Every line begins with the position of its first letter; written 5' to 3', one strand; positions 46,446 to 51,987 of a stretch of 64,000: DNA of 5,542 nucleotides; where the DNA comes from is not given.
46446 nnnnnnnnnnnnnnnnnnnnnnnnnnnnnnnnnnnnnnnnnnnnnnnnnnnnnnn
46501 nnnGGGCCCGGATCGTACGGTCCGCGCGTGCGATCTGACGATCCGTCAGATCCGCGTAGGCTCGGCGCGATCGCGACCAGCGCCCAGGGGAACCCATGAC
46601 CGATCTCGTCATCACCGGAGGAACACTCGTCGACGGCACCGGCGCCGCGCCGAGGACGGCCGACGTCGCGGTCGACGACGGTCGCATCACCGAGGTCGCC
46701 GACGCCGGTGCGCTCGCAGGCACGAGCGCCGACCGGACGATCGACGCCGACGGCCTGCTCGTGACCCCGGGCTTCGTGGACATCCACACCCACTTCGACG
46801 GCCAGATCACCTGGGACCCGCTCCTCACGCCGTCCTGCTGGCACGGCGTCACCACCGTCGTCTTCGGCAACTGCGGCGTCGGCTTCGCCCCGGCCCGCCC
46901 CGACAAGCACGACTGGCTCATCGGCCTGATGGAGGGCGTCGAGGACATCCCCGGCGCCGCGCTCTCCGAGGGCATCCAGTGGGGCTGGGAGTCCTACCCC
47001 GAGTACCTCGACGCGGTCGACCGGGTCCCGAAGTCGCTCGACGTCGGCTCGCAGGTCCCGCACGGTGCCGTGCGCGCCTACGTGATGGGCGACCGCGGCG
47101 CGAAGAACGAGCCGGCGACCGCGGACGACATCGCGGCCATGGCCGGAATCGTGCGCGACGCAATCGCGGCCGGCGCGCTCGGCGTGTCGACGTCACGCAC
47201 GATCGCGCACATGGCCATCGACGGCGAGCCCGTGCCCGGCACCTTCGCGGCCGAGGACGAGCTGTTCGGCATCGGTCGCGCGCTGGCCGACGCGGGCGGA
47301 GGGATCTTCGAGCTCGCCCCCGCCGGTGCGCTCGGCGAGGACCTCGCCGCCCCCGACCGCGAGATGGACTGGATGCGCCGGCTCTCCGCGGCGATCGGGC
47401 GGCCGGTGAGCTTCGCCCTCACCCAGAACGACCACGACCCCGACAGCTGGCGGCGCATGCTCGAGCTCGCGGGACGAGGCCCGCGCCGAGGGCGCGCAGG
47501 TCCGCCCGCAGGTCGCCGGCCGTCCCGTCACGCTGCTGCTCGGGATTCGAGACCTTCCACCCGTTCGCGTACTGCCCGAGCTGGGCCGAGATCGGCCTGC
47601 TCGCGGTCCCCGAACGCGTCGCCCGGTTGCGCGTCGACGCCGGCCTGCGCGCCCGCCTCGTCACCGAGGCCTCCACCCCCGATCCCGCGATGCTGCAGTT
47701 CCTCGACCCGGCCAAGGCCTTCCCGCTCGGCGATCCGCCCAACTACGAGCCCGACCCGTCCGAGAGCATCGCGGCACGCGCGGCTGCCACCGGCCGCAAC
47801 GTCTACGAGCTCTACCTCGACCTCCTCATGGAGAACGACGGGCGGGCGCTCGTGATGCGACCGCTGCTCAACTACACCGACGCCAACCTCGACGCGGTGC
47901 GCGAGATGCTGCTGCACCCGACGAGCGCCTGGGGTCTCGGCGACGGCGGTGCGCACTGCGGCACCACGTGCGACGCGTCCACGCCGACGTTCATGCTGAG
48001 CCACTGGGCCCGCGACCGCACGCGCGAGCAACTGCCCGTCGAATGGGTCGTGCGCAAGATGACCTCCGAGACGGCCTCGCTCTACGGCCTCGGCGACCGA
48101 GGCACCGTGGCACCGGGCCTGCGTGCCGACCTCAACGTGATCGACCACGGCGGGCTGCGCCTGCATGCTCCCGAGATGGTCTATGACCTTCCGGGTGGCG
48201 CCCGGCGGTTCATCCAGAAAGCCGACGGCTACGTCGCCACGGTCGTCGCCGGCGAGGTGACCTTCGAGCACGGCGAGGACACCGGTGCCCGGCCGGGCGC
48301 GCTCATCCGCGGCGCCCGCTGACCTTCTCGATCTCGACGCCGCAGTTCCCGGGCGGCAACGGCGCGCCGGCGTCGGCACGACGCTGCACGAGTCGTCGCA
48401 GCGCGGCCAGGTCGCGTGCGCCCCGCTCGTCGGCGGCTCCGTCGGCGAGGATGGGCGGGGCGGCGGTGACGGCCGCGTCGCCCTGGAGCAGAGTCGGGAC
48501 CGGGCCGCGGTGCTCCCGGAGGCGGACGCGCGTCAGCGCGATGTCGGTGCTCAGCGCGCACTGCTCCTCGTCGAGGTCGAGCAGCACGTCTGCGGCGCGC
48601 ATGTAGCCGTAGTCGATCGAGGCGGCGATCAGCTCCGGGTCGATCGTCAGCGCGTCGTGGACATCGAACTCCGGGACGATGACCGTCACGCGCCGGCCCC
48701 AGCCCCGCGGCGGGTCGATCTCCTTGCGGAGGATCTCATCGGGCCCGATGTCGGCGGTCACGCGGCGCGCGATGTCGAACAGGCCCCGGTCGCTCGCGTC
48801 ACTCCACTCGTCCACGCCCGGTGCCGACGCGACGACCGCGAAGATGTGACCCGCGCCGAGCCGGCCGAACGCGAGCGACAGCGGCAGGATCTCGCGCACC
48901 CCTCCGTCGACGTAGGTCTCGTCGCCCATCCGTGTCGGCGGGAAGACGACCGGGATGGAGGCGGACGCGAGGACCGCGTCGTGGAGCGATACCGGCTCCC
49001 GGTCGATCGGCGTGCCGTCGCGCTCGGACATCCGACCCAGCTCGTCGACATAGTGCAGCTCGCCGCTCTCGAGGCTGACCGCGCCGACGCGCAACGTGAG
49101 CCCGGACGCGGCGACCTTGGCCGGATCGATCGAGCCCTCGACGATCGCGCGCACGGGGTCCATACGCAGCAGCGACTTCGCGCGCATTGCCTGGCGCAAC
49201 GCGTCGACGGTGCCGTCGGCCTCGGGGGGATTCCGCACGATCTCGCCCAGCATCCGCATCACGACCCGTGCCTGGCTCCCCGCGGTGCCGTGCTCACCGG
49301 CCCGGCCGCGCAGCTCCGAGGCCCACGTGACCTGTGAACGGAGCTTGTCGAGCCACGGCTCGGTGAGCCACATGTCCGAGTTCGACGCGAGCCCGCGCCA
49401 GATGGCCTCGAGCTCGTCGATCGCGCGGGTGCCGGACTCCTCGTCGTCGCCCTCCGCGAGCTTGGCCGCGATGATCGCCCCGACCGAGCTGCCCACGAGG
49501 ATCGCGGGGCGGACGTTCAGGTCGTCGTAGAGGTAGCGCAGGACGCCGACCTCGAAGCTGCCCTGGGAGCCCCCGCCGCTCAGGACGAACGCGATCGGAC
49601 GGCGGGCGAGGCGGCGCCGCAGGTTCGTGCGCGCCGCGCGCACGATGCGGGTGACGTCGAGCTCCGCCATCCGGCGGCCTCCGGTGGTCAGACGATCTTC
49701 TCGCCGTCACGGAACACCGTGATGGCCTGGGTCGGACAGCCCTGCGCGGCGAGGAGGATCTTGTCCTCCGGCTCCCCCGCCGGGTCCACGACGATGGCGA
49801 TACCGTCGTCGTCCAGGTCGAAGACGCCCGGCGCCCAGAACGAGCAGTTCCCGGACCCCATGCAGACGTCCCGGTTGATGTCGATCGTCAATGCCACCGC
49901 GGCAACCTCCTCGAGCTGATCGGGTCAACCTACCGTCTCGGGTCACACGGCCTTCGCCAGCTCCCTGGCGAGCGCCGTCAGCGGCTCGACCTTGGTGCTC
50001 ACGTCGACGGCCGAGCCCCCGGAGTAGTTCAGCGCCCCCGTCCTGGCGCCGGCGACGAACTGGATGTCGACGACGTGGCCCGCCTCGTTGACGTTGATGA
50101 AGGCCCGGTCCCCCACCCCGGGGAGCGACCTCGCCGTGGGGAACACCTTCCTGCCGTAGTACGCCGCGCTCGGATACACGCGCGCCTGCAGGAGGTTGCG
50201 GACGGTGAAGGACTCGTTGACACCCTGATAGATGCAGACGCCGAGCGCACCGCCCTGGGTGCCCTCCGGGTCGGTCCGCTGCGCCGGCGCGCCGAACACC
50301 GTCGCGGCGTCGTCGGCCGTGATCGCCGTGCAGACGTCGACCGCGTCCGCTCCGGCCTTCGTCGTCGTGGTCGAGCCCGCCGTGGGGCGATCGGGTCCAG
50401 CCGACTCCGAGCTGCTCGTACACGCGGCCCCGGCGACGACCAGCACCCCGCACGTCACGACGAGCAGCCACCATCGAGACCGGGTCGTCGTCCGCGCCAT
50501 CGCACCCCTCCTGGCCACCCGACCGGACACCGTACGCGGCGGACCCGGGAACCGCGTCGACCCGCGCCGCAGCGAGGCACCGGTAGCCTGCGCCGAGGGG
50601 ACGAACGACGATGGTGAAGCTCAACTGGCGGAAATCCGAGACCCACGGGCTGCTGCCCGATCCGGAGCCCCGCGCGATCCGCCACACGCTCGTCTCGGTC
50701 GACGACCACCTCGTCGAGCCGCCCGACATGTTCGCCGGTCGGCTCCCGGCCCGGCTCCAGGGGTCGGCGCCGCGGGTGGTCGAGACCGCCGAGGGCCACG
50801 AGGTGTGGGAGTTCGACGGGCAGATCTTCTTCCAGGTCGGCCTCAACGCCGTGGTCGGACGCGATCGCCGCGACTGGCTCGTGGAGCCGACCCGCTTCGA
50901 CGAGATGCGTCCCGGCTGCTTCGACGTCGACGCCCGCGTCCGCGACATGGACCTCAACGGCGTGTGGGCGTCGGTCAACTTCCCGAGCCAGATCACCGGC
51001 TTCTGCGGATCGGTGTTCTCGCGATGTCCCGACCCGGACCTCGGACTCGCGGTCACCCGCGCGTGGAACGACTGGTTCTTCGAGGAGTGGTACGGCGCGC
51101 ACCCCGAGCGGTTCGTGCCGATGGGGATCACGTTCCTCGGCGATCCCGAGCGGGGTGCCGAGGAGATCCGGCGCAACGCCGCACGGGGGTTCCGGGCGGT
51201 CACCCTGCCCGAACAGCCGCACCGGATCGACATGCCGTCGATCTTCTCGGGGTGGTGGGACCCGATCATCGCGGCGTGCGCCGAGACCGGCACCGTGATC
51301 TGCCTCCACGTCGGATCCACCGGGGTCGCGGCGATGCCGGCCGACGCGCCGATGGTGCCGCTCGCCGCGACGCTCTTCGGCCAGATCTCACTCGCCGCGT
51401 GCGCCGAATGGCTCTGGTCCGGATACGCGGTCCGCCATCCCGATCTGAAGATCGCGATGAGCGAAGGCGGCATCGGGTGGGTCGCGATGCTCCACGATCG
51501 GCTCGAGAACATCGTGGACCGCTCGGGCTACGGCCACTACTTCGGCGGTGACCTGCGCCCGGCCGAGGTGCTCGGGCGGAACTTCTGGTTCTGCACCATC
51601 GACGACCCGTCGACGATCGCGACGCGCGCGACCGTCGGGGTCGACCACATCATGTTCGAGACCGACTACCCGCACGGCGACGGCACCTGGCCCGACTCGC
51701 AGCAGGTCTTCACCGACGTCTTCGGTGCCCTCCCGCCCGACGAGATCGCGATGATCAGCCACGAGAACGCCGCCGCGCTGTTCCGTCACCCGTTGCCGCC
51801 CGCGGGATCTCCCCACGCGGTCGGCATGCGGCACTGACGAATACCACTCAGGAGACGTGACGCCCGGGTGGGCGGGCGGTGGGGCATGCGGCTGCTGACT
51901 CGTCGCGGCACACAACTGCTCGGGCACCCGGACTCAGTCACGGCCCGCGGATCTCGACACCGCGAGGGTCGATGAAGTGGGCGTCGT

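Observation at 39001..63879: Recurrent inverted repeat CTGAC-N5/6-GTCAG at gene boundaries of the lipid-catabolic region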

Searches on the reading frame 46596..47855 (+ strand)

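Call 11: search_protein_families(library=pfam, proteins=[window:46596-47855:+], max_evalue=0.001)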
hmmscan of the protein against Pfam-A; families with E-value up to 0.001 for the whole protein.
window:46596-47855:+ (419 aa): 1 family
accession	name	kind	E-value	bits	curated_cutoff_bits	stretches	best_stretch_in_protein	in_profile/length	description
PF07969.17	Amidohydro_3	-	9.2e-32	111.5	29.7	1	47-290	1-222/472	Amidohydrolase family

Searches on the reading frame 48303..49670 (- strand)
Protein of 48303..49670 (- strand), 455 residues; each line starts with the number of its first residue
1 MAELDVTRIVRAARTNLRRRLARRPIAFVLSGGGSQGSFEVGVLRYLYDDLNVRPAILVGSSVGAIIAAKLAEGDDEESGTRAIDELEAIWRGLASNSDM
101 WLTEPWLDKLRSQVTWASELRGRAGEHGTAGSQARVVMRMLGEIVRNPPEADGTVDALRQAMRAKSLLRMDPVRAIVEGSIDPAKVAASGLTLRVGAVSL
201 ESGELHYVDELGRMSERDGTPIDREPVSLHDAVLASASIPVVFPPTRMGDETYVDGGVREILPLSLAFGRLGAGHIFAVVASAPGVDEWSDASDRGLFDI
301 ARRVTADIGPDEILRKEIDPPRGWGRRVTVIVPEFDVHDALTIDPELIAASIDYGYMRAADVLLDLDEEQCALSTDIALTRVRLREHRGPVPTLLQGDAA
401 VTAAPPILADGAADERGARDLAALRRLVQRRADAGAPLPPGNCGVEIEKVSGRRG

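Call 11: search_protein_families(library=pfam, proteins=[window:48303-49670:-], max_evalue=0.001)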
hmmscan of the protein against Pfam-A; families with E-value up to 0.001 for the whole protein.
window:48303-49670:- (455 aa): 1 family
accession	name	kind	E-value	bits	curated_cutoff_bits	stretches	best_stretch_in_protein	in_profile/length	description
PF01734.28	Patatin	-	1.4e-27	97.6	27.7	1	29-267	2-190/191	Patatin-like phospholipase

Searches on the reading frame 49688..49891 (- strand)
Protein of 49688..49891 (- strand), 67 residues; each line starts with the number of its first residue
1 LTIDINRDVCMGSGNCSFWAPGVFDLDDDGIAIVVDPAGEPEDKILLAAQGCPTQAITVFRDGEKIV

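Call 11: search_protein_families(library=pfam, proteins=[window:49688-49891:-], max_evalue=0.001)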
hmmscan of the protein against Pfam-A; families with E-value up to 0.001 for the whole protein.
window:49688-49891:- (67 aa): 3 families
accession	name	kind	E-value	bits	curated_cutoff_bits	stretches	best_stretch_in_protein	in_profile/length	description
PF13370.11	Fer4_13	-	1.5e-11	45.3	24.5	1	5-59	1-58/58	4Fe-4S single cluster domain of Ferredoxin I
PF13459.11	Fer4_15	-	7.5e-09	36.6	22.4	1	3-59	1-66/66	4Fe-4S single cluster domain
PF06902.16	Fer4_19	-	4.8e-07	30.2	24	1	1-60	6-62/64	Divergent 4Fe-4S mono-cluster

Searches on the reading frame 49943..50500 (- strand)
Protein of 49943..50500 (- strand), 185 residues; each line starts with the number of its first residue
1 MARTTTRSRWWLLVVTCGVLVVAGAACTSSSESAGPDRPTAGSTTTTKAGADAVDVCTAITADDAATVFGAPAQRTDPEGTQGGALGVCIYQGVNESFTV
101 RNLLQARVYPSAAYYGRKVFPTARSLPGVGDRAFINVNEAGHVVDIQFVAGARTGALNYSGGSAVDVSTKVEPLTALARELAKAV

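Call 11: search_protein_families(library=pfam, proteins=[window:49943-50500:-], max_evalue=0.001)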
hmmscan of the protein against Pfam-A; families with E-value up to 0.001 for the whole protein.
window:49943-50500:- (185 aa): 1 family
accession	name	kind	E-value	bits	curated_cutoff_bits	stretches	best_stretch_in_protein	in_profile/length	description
PF12079.13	DUF3558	-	5.2e-05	23.7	34.1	1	23-98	2-86/173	Protein of unknown function (DUF3558)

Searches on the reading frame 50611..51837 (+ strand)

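Call 11: search_protein_families(library=pfam, proteins=[window:50611-51837:+], max_evalue=0.001)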
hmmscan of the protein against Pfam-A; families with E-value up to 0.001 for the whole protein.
window:50611-51837:+ (408 aa): 1 family
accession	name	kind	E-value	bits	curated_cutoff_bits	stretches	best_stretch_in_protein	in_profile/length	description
PF04909.20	Amidohydro_2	-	3.7e-27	96.2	26.4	1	147-392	60-288/289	Amidohydrolase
